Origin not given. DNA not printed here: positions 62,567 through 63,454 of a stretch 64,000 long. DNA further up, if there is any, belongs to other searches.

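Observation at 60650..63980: Right-end lower-GC region with mobile-element hallmarks: GIY-YIG nuclease, wHTH protein, divergent promoter, long inverted repeats and iterons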

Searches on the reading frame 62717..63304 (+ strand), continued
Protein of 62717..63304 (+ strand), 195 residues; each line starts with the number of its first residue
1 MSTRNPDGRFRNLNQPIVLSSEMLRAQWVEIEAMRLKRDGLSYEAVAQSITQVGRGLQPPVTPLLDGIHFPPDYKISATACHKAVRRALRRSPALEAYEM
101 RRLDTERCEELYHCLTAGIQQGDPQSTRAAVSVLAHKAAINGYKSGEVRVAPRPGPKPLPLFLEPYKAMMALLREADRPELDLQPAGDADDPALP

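Call 81: fold_search(model_id=the predicted structure, library=viral)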
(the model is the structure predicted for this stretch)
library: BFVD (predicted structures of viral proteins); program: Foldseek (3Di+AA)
matches with E <= 10: 75; with E <= 0.001: 2
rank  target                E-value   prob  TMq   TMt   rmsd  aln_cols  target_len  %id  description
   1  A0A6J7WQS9            4.4e-04  1.00  0.26  0.29  23.6       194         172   18  Terminase small subunit [uncultured Caudovirales phage]
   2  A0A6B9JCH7            9.2e-04  1.00  0.37  0.41  23.7       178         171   22  (no name in the UniProt tables at hand)
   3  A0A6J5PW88            1.1e-03  1.00  0.25  0.28  22.3       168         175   21  Terminase small subunit [uncultured Caudovirales phage]
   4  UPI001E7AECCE         2.5e-03  1.00  0.26  0.31  18.4       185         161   16  (no name look-up for this kind of identifier)
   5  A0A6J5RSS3            4.5e-03  1.00  0.36  0.36  16.6       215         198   16  Terminase small subunit [uncultured Caudovirales phage]
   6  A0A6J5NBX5            6.1e-03  1.00  0.26  0.31  17.1       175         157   19  Uncharacterized protein [uncultured Caudovirales phage]
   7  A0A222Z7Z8            7.9e-03  1.00  0.29  0.35  11.2       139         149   19  HTH DNA binding domain protein [Arthrobacter phage Piccoletto]
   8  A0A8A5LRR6            8.8e-03  1.00  0.35  0.44  11.7       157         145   18  Uncharacterized protein [Arthrobacter phage Prairie]
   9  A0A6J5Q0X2            9.8e-03  0.96  0.24  0.22  20.6       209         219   13  Helix-turn-helix DNA binding domain protein [uncultured Caudovirales phage]
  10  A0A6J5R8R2            1.3e-02  0.99  0.25  0.33  20.0       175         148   20  Uncharacterized protein [uncultured Caudovirales phage]
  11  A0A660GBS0            1.5e-02  1.00  0.25  0.29  19.2       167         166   17  (no name in the UniProt tables at hand)
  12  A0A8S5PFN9            1.7e-02  1.00  0.36  0.37  21.3       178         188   18  Uncharacterized protein [Siphoviridae sp. ctrEg9]
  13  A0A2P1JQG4            1.8e-02  0.96  0.26  0.28  20.5       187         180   14  (no name in the UniProt tables at hand)
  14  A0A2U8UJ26            3.5e-02  0.99  0.31  0.25  14.5       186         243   16  Helix-turn-helix DNA binding protein [Gordonia phage Jace]
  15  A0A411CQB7            4.1e-02  1.00  0.33  0.36  17.2       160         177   16  Terminase small subunit [Arthrobacter phage Sonali]
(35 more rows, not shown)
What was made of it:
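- On Phage small terminase (TerS): BFVD TerS hits at E 4e-4 to 4.5e-3 (call 81).
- In BFVD, three of the top five hits are 'Terminase small subunit' (E 4.4e-4 to 4.5e-3, prob 1.0; call 81). BFVD hits include proteins annotated 'HTH DNA binding domain protein' (call 81). The full-length structural matches are to small terminases (call 81).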

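Call 83: list_cluster_members(proteins=[P0001, P0002, P0004, P0005, P0006, P0121, P0126, P0028, P0079])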
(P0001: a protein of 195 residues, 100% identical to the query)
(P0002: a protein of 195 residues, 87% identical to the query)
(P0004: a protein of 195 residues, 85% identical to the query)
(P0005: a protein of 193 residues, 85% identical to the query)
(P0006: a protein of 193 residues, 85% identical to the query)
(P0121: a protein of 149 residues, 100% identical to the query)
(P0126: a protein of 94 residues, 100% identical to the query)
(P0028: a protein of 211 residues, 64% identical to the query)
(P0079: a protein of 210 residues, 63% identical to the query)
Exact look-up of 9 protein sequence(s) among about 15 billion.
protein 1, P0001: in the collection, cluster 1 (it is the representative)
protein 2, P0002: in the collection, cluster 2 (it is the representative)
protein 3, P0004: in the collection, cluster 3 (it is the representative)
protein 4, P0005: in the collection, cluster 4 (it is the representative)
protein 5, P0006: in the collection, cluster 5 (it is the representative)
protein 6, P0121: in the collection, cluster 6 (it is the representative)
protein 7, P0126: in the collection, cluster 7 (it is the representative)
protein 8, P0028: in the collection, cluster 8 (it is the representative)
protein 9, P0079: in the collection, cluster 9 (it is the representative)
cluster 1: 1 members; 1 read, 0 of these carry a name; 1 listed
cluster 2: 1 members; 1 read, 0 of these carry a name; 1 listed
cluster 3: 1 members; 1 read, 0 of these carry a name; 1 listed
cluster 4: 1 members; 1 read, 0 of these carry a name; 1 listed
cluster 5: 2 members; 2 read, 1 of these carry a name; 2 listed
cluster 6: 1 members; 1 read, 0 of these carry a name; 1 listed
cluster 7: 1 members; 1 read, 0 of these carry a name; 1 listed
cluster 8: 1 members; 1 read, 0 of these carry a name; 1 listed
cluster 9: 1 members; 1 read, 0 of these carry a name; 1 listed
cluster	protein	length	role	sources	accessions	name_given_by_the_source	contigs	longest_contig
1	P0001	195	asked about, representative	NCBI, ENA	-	-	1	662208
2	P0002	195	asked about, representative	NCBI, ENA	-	-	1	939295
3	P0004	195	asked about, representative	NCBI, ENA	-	-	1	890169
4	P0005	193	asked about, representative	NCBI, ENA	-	-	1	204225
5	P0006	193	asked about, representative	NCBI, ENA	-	-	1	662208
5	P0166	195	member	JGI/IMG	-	hypothetical protein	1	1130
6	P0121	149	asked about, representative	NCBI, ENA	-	-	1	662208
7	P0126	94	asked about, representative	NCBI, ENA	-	-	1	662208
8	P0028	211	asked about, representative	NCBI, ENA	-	-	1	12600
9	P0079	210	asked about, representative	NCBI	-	-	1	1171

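Call 106: search_protein_representatives(alignment_id=A2)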
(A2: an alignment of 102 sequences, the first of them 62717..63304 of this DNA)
Query: 102 sequences, 211 profile positions. Proteins with E-value up to 0.001 (for the whole library): 538; up to 1e-10: 256; up to 1e-30: 69. The best 150 are listed.
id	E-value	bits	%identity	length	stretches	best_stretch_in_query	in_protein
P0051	3.6e-110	382.6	-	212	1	1-210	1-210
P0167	1.9e-85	301.8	-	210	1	1-209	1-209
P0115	1.4e-67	243.4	-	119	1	53-171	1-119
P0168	2.3e-53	197.0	-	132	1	1-104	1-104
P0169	3.5e-51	189.8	-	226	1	1-144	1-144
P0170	3.6e-51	189.8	-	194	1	3-143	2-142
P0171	2.0e-50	187.4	-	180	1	3-146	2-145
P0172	5.2e-48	179.5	-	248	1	4-145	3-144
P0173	1.9e-47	177.6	-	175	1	1-148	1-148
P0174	4.2e-47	176.5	-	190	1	3-146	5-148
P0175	4.5e-47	176.4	-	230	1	3-146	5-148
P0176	1.2e-46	175.1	-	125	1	1-112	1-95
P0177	1.7e-46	174.5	-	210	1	3-156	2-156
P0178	5.3e-46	172.9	-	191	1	1-163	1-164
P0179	1.8e-45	171.2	-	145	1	60-170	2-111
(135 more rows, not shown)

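Call 108: search_protein_families(library=pfam, alignment_id=A8, max_evalue=0.01)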
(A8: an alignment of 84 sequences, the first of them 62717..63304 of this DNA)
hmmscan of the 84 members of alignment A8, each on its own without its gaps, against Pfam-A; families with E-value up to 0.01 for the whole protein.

A. member 1, window:62717-63304:+ (195 aa): 0 families

B. families by the number of members that match (of 84 scanned): 3 families
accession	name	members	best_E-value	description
PF24000.1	DUF7316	1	0.0042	Family of unknown function (DUF7316)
PF13936.12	HTH_38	1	0.0053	Helix-turn-helix domain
PF13518.12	HTH_28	1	0.0091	Helix-turn-helix domain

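Call 109: search_protein_families(library=phrogs, alignment_id=A8, max_evalue=0.001)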
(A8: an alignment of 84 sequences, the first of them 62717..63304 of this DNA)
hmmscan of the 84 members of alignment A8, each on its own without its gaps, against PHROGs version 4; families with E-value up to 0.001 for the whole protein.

A. member 1, window:62717-63304:+ (195 aa): 1 family
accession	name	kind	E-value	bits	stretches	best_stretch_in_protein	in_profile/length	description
phrog_645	-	DNA, RNA and nucleotide metabolism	1.3e-10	42.7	1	31-146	28-123/196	Rnase E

B. families by the number of members that match (of 84 scanned): 1 family
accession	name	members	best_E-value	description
phrog_645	-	77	1.4e-18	Rnase E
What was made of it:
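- A whole-library profile search finds 538 cluster representatives at E<=0.001 (call 106), and 77 of 84 distant members hit phrog_645 (call 109).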

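Call 112: search_dna_similar(query=L019:5346-6827:+, collection=phages, mode=protein, max_evalue=1e-10, max_rows=15)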
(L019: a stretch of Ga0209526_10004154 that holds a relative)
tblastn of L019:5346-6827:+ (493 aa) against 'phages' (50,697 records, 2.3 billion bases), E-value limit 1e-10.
Records with a match: 1354; places in all: 1357; records where one place covers at least 80% of the query: 283.
Best place of each record, by identity: <60% 1354.
By first word of the organism name: Pseudomonas 317; Escherichia 274; Salmonella 143; Acinetobacter 81; Arthrobacter 72; Vibrio 47; Erwinia 36; Shigella 23; Xanthomonas 22; Achromobacter 21; and 58 more.
By host as written in the record: - 136; Pseudomonas aeruginosa 104; Escherichia coli 89; Arthrobacter sp. ATCC 21022 54; Pseudomonas aeruginosa PAO1 49; Escherichia coli K-12 MG1655 33; Acinetobacter baumannii 30; Escherichia coli K-12 20; and 379 more.
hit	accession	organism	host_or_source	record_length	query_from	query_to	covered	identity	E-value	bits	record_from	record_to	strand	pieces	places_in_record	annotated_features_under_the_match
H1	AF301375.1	Methanothermobacter phage psiM100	-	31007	34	446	84%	45.8%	4e-106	353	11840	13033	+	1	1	ORF9: putative large terminase subunit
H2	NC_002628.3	Methanothermobacter phage psiM100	-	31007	34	446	84%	45.8%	4e-106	353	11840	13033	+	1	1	ORF9: terminase large subunit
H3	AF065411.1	Methanobacterium phage psiM2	Methanobacterium thermoautotrophicum ...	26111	34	445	84%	44.5%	8e-103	343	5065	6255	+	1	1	large terminase subunit | transmembrane region | ATP/GTP-binding site motif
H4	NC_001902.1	Methanobacterium phage psiM2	Methanobacterium thermoautotrophicum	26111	34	445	84%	44.5%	8e-103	343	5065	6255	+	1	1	terminase large subunit | transmembrane region | ATP/GTP-binding site motif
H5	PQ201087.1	Gordonia phage UBSmoodge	soil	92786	34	434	81%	40.9%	1e-86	296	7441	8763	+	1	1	15: terminase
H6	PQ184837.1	Gordonia phage ScarletRaider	Gordonia rubripertincta NRRL B-16540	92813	34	434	81%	40.9%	1e-86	296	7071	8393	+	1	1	14: terminase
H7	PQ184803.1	Gordonia phage FlyingTortilla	Gordonia rubripertincta NRRL B-16540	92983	34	434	81%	40.9%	1e-86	296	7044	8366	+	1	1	14: terminase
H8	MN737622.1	Methanobacterium virus PhiF3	Methanothermobacter thermautotrophicus ...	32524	34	440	83%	39.3%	2e-79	275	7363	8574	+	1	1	putative large terminase subunit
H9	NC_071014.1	Brevibacterium phage Cantare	Brevibacterium fuscum NRRL B-14687 SEA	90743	32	445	84%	38.3%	1e-52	287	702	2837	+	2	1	3: terminase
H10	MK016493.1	Brevibacterium phage Cantare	Brevibacterium fuscum NRRL B-14687 SEA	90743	32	445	84%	38.3%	1e-52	287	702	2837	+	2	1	3: terminase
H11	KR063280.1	Gordonia phage GMA6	Gordonia malaquae CON67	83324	34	445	84%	38.2%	3e-44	276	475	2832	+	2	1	putative large terminase subunit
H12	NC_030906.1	Gordonia phage GMA6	Gordonia malaquae CON67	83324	34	445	84%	38.2%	3e-44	276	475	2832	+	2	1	terminase large subunit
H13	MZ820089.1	Gordonia phage ChisanaKitsune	Gordonia rubripertincta NRRL B-16540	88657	34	415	77%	40.4%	2e-84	290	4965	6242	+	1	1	12: terminase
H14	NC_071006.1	Gordonia phage ChisanaKitsune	Gordonia rubripertincta NRRL B-16540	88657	34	415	77%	40.4%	2e-84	290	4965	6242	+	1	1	12: terminase large subunit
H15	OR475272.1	Gordonia Phage Schomber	Gordonia rubripertincta NRRL B-16540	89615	34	415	77%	40.1%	1e-84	290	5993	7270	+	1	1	15: terminase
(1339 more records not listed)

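Call 113: get_annotated_region(hit=H4, flank=5000)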
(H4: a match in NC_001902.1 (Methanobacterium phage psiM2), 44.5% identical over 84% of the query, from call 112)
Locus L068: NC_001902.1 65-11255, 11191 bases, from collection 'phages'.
description: Methanobacterium phage psiM2, complete genome.
organism: Methanobacterium phage psiM2 (NCBI taxid 77048)
taxonomy: Viruses; Duplodnaviria; Heunggongvirae; Uroviricota; Caudoviricetes; Methanobavirales; Leisingerviridae; Psimunavirus; Psimunavirus psiM2
host: Methanobacterium thermoautotrophicum; source: -; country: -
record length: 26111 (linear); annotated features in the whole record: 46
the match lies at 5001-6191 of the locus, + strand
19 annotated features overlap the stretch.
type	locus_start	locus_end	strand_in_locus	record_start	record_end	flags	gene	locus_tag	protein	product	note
CDS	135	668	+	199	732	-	-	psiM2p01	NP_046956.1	hypothetical protein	ORF1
CDS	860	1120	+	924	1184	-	-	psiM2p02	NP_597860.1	hypothetical protein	Prediction made using GeneMarkS EV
CDS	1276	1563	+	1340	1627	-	-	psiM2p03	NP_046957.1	hypothetical protein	ORF2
CDS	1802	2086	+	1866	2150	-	-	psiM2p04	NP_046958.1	hypothetical protein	ORF3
CDS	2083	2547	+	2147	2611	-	-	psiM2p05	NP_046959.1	hypothetical protein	ORF4; similar to Patinopecten yessoensis tropomyosin: Swiss-Prot TREMBL Accession Number O09344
CDS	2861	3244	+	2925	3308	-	-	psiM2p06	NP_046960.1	hypothetical protein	ORF5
CDS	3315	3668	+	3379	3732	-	-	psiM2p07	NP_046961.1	hypothetical protein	ORF6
CDS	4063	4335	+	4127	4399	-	-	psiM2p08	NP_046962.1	hypothetical protein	ORF7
misc_feature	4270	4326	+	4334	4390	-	-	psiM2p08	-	-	transmembrane region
CDS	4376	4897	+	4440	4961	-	-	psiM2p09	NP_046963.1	terminase small subunit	ORF8; similar to Bacillus subtilis prophage PBSX small terminase subunit: SwissProt Accession Number P39785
CDS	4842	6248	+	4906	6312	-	-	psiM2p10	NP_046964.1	terminase large subunit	ORF9; similar to Bacillus subtilis phage SPP1 large terminase subunit: PIR Accession Number S24451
misc_feature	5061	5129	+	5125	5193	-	-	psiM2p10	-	-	transmembrane region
misc_feature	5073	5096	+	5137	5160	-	-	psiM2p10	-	-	ATP/GTP-binding site motif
CDS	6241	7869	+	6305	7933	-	-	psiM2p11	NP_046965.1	portal protein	ORF10; similar to Haemophilus influenzae phage HP1 probable portal protein: SwissProt Accession Number P51717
misc_feature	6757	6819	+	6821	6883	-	-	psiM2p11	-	-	transmembrane region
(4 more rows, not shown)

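Call 115: get_annotated_region(hit=H5, flank=4000)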
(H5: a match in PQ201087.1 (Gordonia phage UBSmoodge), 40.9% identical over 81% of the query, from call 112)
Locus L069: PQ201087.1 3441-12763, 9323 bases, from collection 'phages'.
description: Gordonia phage UBSmoodge, complete genome.
organism: Gordonia phage UBSmoodge (NCBI taxid 3162901)
taxonomy: Viruses
host: -; source: soil; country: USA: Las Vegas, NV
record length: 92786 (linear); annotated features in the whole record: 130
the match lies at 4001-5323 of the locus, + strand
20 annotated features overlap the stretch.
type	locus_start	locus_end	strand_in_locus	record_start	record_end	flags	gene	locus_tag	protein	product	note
CDS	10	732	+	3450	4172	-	5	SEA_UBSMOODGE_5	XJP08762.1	hypothetical protein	-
CDS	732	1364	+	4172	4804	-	6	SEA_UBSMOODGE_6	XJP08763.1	hypothetical protein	-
CDS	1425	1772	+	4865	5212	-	7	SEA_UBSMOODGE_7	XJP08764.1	hypothetical protein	-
CDS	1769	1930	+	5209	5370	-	8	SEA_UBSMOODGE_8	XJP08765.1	hypothetical protein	-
CDS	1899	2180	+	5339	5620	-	9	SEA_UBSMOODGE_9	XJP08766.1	hypothetical protein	-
CDS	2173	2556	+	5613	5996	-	10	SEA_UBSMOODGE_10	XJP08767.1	hypothetical protein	-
CDS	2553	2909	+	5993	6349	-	11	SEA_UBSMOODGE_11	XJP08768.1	hypothetical protein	-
CDS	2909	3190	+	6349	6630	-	12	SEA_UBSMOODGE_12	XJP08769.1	hypothetical protein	-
CDS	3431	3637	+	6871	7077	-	13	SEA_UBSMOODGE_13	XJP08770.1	hypothetical protein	-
CDS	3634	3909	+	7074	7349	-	14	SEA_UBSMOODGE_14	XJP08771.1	hypothetical protein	-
CDS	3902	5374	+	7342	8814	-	15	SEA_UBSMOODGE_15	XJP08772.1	terminase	-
CDS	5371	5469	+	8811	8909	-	16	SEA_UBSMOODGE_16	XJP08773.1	hypothetical protein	-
CDS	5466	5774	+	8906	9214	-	17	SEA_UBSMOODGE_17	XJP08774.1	hypothetical protein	-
CDS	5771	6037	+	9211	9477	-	18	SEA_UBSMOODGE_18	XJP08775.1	membrane protein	-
CDS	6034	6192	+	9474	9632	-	19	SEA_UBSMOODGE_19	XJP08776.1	hypothetical protein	-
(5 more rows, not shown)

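Call 121: search_protein_families(library=pfam, proteins=[L011:3703-4422:-, L020:6325-7074:-, L017:806-1519:-, L016:7575-8219:-, L019:4150-5070:+, L019:3517-3927:-], max_evalue=0.05)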
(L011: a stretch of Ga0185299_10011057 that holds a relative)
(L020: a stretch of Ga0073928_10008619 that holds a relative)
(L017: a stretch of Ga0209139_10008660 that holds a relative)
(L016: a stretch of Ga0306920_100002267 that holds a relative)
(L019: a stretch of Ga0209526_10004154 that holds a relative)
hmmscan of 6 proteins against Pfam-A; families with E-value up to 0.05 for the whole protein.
L011:3703-4422:- (239 aa): 5 families
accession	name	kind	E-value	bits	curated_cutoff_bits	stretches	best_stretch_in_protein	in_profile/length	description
PF01381.28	HTH_3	-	8.4e-08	32.6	23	1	29-72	11-55/55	Helix-turn-helix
PF07022.19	Phage_CI_repr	-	1.5e-05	25.7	22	1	27-79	12-64/65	Bacteriophage CI repressor helix-turn-helix domain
PF18269.6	T3SS_ATPase_C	-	0.0012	19.1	22.7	1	91-136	23-68/72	T3SS EscN ATPase C-terminal domain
PF12844.13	HTH_19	-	0.0033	17.8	30.2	1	34-78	19-64/64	Helix-turn-helix domain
PF00717.28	Peptidase_S24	-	0.03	14.5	23.3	0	108-187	16-89/116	Peptidase S24-like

L020:6325-7074:- (249 aa): 6 families
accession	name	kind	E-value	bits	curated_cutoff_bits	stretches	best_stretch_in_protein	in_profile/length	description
PF01381.28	HTH_3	-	5.3e-10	39.6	23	1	32-76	11-55/55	Helix-turn-helix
PF07022.19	Phage_CI_repr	-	2.7e-06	28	22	1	24-83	6-64/65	Bacteriophage CI repressor helix-turn-helix domain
PF00717.28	Peptidase_S24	-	0.0017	18.5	23.3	1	145-241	37-114/116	Peptidase S24-like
PF00376.29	MerR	-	0.014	15.6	28.2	0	33-50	2-19/38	MerR family regulatory protein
PF02796.21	HTH_7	-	0.048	14.2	23.8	0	19-53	12-44/45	Helix-turn-helix domain of resolvase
PF00440.29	TetR_N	-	0.049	13.8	24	0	33-54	19-40/47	Bacterial regulatory proteins, tetR family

L017:806-1519:- (238 aa): 4 families
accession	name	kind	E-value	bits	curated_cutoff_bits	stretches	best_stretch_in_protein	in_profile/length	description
PF01381.28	HTH_3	-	1.1e-05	25.8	23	1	29-72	11-55/55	Helix-turn-helix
PF07022.19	Phage_CI_repr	-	6.3e-05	23.7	22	1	26-79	11-64/65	Bacteriophage CI repressor helix-turn-helix domain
PF12844.13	HTH_19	-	0.0036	17.6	30.2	1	32-78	17-64/64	Helix-turn-helix domain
PF01176.25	eIF-1a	-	0.038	14.1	30.2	0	166-191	25-50/64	Translation initiation factor 1A / IF-1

L016:7575-8219:- (214 aa): 1 family
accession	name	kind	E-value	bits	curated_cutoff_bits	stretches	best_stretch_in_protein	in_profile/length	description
PF02069.22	Metallothio_Pro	-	0.033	14.8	33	0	171-196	8-37/51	Prokaryotic metallothionein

L019:4150-5070:+ (306 aa): 0 families

L019:3517-3927:- (136 aa): 2 families
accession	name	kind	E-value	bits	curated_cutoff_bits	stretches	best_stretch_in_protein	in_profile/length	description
PF05871.18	ESCRT-II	-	0.022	15.4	27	1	22-131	26-125/138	ESCRT-II complex subunit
PF25764.1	KIF21A_4th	-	0.043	13.9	33.1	0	15-46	21-52/183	KIF21A-like domain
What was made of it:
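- On Phage CI/LexA-like repressor: S24 is weak, E 0.002-0.03 (call 121).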
